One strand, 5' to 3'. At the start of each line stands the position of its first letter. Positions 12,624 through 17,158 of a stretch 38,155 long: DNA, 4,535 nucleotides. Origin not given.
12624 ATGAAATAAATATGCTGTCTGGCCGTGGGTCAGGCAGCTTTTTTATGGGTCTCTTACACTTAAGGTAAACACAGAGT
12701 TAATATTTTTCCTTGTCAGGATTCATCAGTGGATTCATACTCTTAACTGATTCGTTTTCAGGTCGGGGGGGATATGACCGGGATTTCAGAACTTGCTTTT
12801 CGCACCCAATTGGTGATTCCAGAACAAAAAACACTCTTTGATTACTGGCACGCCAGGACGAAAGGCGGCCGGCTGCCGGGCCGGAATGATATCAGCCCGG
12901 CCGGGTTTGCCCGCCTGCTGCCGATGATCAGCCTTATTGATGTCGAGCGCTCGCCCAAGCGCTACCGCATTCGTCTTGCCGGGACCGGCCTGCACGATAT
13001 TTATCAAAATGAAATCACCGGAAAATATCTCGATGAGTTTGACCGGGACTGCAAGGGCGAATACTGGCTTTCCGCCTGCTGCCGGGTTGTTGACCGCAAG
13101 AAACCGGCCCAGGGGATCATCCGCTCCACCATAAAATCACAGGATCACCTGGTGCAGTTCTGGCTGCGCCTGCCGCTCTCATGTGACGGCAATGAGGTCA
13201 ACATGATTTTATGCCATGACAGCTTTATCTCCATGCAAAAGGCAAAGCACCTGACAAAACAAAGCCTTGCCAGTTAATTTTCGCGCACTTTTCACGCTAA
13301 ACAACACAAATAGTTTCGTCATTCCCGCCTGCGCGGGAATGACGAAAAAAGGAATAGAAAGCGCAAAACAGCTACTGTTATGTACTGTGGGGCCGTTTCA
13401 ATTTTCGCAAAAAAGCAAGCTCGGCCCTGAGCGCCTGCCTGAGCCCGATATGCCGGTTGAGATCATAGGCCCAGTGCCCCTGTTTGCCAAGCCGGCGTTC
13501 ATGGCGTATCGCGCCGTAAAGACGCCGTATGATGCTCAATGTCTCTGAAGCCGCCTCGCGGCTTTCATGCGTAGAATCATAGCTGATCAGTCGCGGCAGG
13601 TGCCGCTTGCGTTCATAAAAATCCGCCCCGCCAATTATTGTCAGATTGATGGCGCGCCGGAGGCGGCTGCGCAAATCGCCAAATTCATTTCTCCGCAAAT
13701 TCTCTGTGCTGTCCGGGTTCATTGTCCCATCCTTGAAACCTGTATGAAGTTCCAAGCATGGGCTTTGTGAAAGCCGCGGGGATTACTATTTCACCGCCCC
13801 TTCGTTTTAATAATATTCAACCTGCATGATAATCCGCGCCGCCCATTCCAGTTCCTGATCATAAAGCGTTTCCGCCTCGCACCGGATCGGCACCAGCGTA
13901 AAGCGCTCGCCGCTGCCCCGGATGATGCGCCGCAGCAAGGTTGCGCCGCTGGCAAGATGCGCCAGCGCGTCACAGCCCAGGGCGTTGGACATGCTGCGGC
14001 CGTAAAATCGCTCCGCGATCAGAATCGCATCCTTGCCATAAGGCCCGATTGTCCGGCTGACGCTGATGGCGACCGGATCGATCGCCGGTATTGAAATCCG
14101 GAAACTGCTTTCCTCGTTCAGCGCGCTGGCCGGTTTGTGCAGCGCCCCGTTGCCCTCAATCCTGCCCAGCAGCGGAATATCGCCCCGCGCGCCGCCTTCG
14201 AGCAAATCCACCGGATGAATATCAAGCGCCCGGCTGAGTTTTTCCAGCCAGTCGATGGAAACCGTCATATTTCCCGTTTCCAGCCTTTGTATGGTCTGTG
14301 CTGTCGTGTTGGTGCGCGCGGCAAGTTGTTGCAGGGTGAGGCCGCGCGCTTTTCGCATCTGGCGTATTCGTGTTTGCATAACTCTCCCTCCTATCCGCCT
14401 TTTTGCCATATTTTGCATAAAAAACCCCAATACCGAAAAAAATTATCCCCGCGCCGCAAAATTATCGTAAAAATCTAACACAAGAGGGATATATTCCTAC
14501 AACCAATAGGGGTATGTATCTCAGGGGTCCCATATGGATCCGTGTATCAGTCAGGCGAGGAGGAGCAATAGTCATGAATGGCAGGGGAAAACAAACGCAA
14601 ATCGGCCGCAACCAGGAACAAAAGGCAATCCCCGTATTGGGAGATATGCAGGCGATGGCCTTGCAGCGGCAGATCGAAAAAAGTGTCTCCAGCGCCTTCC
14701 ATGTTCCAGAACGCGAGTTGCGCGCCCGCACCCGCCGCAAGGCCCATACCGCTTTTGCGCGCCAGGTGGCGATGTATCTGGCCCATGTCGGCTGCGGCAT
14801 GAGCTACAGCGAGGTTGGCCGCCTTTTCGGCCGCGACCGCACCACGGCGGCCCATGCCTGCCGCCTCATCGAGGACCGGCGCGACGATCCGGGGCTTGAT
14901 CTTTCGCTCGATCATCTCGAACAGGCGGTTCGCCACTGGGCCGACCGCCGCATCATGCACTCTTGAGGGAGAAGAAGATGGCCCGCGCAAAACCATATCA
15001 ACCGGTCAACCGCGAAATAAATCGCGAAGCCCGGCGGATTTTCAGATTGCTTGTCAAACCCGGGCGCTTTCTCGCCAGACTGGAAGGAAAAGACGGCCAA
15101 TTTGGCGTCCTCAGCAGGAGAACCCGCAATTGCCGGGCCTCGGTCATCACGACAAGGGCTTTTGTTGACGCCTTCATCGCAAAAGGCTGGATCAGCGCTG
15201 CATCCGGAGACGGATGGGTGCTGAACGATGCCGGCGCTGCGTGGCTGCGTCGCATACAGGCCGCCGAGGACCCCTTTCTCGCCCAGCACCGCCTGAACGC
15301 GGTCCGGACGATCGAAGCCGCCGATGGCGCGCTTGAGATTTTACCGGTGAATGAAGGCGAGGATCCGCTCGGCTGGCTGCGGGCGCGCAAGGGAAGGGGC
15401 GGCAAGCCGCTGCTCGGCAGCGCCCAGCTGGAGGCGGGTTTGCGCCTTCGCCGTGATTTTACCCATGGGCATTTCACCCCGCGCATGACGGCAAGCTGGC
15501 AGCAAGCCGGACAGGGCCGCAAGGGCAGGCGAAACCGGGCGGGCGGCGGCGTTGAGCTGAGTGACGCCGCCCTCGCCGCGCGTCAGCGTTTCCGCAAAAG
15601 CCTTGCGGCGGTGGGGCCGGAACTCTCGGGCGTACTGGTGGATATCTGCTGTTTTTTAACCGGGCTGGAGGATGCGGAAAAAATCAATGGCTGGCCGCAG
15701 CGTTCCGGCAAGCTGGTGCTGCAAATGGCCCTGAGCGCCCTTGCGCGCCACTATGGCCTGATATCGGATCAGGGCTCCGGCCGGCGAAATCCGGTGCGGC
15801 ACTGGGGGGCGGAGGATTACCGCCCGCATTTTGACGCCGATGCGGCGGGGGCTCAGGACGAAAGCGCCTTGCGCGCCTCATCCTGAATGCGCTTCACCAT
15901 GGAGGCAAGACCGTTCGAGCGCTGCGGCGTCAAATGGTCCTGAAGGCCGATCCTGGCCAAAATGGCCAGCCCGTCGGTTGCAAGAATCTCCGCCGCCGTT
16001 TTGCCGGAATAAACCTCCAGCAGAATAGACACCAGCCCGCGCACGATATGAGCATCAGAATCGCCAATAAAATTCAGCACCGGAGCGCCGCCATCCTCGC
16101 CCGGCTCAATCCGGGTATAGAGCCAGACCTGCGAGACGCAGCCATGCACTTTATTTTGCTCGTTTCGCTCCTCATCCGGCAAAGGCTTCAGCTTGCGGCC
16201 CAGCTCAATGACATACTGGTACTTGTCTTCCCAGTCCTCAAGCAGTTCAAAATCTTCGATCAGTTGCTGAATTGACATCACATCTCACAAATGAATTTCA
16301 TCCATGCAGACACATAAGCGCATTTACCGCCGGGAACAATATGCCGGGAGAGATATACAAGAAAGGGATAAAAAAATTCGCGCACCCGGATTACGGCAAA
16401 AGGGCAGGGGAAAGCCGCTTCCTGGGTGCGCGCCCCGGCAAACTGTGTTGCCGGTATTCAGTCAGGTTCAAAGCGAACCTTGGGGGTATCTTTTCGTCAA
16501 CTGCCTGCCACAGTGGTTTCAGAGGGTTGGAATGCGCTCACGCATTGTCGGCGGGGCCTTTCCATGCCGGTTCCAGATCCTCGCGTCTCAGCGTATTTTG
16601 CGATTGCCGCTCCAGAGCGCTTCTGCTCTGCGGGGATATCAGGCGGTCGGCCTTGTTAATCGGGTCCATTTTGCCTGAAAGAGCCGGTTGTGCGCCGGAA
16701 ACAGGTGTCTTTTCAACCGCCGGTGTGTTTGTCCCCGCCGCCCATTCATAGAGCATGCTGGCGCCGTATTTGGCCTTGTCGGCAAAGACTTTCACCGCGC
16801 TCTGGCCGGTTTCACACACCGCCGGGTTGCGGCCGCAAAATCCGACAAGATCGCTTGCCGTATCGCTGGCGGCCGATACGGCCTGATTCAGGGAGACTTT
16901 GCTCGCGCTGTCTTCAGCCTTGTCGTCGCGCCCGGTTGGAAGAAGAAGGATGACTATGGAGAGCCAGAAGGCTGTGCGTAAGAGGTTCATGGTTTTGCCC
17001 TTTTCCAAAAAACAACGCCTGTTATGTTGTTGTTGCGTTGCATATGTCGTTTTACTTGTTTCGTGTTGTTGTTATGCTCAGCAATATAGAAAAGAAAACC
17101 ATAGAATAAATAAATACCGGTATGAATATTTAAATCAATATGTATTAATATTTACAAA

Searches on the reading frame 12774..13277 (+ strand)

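Call 75: search_protein_families(library=pfam, proteins=[window:12774-13277:+], max_evalue=0.0001)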
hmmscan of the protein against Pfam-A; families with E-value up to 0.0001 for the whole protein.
window:12774-13277:+ (167 aa): 1 family
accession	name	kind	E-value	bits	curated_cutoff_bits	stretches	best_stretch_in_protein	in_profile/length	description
PF07310.19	PAS_5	-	2.7e-12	47.2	22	1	18-143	6-130/137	PAS domain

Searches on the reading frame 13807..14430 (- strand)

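Call 75: search_protein_families(library=pfam, proteins=[window:13807-14430:-], max_evalue=0.0001)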
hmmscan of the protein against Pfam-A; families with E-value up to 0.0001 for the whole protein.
window:13807-14430:- (207 aa): 5 families
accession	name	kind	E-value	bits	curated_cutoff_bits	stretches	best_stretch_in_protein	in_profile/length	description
PF01381.28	HTH_3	-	1.1e-12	48.3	23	1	22-76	1-55/55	Helix-turn-helix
PF13443.12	HTH_26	-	1.9e-11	44.4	22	1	21-78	1-59/63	Cro/C1-type HTH DNA-binding domain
PF13560.12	HTH_31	-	2.4e-11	44.2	27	1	21-75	5-60/64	Helix-turn-helix domain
PF12844.13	HTH_19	-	8.2e-08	32.5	30.2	1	21-79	3-61/64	Helix-turn-helix domain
PF13413.12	HTH_25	-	9.8e-06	25.7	24.6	1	22-55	2-35/62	Helix-turn-helix domain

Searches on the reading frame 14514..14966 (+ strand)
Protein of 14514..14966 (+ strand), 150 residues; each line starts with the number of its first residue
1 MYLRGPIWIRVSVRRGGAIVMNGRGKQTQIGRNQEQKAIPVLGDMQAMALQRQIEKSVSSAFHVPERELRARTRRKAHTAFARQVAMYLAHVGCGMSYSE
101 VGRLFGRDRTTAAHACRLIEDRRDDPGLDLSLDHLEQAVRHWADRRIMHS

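Call 75: search_protein_families(library=pfam, proteins=[window:14514-14966:+], max_evalue=0.0001)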
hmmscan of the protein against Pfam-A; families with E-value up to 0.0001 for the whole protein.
window:14514-14966:+ (150 aa): 1 family
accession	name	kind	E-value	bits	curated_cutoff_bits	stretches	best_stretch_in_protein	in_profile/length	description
PF08299.17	Bac_DnaA_C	-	1.3e-18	67.2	31.5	1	53-118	3-68/69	Bacterial dnaA protein helix-turn-helix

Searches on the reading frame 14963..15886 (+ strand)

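Call 75: search_protein_families(library=pfam, proteins=[window:14963-15886:+], max_evalue=0.0001)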
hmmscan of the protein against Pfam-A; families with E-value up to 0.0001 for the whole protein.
window:14963-15886:+ (307 aa): 1 family
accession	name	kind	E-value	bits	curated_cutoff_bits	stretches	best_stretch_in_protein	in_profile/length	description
PF20057.4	DUF6456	-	7.9e-45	152.7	26.3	1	129-265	3-135/136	Domain of unknown function (DUF6456)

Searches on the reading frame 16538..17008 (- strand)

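Call 87: search_protein_families(library=pfam, proteins=[window:16538-17008:-], max_evalue=0.001)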
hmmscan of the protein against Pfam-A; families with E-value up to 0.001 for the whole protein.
window:16538-17008:- (156 aa): 1 family
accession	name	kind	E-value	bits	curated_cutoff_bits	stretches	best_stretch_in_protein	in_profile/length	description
PF17264.7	DUF5330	-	2.5e-16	59.9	27.5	1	37-88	2-53/65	Family of unknown function (DUF5330)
